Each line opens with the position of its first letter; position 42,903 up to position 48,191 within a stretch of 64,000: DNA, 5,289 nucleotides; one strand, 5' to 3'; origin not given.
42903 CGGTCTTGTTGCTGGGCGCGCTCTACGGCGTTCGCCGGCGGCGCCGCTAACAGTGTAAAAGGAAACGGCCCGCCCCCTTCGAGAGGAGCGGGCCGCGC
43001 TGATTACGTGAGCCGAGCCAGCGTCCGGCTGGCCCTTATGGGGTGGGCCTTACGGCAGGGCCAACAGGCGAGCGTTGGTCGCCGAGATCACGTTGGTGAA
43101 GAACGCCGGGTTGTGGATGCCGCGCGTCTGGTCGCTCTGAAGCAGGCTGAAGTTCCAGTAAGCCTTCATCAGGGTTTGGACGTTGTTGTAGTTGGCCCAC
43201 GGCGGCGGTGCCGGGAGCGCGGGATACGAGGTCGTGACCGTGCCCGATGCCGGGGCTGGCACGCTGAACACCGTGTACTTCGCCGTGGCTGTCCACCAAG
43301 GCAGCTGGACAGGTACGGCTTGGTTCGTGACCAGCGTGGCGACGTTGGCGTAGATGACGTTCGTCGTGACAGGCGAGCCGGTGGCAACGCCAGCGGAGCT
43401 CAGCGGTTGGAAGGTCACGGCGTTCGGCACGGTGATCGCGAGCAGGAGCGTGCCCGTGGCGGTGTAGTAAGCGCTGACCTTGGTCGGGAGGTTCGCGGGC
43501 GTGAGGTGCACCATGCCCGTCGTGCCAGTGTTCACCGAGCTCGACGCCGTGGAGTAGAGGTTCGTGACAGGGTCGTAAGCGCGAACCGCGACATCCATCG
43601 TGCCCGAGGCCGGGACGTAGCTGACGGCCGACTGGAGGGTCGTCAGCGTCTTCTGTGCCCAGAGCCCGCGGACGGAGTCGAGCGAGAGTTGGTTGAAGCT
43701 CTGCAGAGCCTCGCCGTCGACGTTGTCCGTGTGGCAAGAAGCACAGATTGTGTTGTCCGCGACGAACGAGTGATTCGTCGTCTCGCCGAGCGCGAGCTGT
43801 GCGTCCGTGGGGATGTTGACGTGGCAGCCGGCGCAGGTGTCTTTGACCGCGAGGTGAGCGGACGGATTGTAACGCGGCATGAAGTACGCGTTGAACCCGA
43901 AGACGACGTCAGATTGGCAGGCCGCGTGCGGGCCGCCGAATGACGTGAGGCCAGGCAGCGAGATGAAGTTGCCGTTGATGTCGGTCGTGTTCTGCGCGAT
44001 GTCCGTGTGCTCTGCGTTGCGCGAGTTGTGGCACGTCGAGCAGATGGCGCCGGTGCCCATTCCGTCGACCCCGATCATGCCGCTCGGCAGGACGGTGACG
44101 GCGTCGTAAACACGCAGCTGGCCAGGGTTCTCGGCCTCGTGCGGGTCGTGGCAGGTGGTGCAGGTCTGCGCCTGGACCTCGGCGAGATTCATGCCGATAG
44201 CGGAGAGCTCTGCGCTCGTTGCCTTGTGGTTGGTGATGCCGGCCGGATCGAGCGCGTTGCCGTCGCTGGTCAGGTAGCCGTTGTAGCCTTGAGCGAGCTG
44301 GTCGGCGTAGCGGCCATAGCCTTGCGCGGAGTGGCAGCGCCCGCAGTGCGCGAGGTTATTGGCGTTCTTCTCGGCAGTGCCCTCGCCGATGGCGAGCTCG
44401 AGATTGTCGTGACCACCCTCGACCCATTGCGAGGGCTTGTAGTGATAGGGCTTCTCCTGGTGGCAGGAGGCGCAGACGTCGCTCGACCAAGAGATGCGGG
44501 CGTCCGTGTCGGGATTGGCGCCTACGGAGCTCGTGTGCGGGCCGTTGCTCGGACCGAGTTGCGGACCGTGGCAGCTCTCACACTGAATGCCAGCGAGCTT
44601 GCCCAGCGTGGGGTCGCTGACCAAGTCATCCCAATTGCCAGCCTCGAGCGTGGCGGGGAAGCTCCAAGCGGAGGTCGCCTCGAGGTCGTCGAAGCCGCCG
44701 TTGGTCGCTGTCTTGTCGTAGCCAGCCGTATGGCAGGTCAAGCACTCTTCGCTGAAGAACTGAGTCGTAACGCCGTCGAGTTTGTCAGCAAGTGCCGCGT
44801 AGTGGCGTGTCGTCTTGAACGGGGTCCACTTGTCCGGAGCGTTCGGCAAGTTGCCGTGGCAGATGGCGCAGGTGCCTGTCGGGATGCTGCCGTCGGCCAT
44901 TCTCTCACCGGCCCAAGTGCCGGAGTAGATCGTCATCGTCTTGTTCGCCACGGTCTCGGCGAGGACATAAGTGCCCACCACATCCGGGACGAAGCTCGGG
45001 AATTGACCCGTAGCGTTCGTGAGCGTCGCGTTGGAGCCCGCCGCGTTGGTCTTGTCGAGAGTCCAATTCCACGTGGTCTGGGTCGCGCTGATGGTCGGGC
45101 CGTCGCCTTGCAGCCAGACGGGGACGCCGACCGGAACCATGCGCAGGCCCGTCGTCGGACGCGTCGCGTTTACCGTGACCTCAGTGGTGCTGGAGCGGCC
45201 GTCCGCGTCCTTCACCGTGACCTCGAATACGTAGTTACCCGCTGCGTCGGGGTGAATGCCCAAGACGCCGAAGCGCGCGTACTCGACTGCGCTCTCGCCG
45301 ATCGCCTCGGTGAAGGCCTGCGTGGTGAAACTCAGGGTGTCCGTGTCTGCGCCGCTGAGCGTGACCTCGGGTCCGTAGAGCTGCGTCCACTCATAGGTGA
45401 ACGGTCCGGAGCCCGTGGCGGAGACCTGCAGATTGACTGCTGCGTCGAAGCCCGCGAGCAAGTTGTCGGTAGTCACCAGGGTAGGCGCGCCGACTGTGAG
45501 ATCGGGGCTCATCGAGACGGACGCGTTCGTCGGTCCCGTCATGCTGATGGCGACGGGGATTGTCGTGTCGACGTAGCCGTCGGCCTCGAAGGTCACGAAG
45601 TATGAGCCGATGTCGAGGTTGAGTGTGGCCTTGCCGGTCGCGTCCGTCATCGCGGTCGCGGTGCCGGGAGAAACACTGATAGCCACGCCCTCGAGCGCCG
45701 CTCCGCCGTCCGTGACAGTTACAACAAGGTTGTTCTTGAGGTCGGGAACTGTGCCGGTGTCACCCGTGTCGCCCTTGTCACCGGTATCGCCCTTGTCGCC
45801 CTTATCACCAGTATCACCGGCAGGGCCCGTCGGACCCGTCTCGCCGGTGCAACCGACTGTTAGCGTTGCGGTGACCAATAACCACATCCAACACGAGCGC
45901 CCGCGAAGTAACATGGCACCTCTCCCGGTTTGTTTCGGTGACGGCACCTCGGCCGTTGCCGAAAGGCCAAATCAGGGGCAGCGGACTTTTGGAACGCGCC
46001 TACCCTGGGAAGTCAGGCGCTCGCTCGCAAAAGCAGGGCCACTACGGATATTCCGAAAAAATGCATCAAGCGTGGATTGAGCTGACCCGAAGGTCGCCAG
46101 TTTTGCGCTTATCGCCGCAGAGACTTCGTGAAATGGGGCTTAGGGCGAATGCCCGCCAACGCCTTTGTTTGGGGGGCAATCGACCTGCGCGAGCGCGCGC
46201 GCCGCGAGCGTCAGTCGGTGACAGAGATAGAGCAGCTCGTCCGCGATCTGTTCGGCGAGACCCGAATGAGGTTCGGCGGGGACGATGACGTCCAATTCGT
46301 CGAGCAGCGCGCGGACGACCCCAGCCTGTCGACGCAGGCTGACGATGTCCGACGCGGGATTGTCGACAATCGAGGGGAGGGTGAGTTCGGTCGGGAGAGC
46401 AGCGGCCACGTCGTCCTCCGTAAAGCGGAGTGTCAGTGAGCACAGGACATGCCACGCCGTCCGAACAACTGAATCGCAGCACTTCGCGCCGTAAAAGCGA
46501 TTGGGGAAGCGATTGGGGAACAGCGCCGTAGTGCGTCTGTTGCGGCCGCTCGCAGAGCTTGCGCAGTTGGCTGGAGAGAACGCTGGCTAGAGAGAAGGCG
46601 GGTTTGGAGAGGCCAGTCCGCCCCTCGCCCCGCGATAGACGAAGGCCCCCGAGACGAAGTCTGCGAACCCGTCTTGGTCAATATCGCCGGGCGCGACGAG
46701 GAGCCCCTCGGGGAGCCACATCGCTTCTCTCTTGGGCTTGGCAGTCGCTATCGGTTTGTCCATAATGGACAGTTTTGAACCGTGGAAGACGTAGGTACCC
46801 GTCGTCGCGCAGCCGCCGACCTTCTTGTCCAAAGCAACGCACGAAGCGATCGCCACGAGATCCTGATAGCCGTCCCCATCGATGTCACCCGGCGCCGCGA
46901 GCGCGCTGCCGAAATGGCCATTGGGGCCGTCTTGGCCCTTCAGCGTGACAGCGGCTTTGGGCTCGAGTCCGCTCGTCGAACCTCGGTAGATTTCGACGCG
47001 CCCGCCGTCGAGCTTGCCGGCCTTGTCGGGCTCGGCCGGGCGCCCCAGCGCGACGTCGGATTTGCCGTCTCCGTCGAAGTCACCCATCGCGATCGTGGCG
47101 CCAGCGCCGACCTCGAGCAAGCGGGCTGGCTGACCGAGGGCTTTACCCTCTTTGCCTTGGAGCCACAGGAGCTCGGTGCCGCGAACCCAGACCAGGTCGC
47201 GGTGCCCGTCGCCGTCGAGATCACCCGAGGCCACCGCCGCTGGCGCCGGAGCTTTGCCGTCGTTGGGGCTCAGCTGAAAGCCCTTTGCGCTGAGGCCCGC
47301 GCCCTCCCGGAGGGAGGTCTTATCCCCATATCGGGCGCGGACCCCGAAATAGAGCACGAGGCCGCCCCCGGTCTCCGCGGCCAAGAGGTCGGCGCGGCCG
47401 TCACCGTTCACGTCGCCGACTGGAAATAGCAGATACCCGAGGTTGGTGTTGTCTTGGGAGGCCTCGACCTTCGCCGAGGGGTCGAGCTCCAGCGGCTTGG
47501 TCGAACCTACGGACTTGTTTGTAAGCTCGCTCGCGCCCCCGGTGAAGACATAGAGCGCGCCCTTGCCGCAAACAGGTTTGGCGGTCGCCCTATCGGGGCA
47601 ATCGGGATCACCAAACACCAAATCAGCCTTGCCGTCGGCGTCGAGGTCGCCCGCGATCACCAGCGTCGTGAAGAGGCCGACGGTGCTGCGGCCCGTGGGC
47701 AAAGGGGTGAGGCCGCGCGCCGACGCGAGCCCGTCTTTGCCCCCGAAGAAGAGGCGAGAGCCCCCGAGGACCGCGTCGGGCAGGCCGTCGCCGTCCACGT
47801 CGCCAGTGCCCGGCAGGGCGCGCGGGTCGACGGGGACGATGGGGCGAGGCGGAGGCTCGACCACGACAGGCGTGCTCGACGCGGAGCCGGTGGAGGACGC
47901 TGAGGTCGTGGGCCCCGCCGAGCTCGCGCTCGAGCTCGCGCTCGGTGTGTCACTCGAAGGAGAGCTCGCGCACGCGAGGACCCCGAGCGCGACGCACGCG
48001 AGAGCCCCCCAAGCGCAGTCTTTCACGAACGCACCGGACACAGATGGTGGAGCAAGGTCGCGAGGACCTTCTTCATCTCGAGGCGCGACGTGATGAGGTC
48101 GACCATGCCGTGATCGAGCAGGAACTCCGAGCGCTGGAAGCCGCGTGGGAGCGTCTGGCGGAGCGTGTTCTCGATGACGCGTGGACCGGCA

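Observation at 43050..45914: Nine-heme c-type cytochrome lipoprotein carrying a collagen-like (G-X-Y)10 stalk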

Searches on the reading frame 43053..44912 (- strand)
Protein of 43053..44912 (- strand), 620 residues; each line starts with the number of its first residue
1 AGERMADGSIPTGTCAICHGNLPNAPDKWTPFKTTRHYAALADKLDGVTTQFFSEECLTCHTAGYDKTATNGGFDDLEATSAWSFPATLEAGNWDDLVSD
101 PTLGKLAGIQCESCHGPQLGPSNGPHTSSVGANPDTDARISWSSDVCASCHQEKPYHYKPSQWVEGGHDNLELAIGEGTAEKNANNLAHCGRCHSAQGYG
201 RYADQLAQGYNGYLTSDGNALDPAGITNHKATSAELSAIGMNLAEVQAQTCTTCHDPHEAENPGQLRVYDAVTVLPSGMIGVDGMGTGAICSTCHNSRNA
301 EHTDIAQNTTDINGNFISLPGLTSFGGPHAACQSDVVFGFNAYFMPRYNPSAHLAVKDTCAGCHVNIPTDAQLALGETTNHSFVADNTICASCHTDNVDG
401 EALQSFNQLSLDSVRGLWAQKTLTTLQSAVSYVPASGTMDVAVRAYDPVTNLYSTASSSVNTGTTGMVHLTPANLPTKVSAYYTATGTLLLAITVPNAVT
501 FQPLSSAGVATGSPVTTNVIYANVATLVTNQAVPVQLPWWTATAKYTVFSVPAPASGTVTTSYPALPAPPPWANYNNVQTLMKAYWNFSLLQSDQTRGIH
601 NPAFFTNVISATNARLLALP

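Call 68: search_protein_representatives(protein=window:43053-44912:-)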
Query: 620 residues. Proteins with E-value up to 0.001 (for the whole library): 940; up to 1e-10: 640; up to 1e-30: 260. The best 150 are listed.
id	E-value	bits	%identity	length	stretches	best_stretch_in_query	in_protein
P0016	2.2e-190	650.6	55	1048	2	132-620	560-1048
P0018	1.7e-182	624.6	54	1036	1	4-620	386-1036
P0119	1.9e-170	584.7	54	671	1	2-620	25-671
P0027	7.0e-161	553.2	52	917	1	13-620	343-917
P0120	2.4e-142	491.9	49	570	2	7-547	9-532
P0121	2.3e-138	478.8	50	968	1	25-618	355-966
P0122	3.2e-115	402.4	47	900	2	12-458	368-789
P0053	1.7e-114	399.9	47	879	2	13-524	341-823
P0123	6.6e-112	391.4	45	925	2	13-471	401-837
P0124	2.3e-110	386.3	50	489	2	69-532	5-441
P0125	1.5e-108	380.3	57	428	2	209-545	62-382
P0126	7.0e-108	378.1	45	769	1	14-613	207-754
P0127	4.5e-105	368.8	54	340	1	268-620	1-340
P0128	4.0e-104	365.7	48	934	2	12-454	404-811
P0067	2.5e-103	363.0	47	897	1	12-617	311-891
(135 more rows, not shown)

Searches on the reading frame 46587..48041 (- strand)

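Call 12: search_protein_families(library=pfam, proteins=[window:46587-48041:-], max_evalue=0.001)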
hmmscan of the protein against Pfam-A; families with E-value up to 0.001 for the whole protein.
window:46587-48041:- (484 aa): 2 families
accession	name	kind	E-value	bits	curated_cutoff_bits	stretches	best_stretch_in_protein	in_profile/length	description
PF01839.29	FG-GAP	-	1.3e-31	108.3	22.1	4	313-348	1-33/37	FG-GAP repeat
PF13517.12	FG-GAP_3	-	1.1e-27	96.8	26.9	3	274-331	1-60/61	FG-GAP-like repeat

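Call 73: search_protein_families(library=ncbifam, proteins=[window:46587-48041:-], max_evalue=0.01)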
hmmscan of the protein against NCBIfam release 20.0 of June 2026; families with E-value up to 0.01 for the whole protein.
window:46587-48041:- (484 aa): 0 families
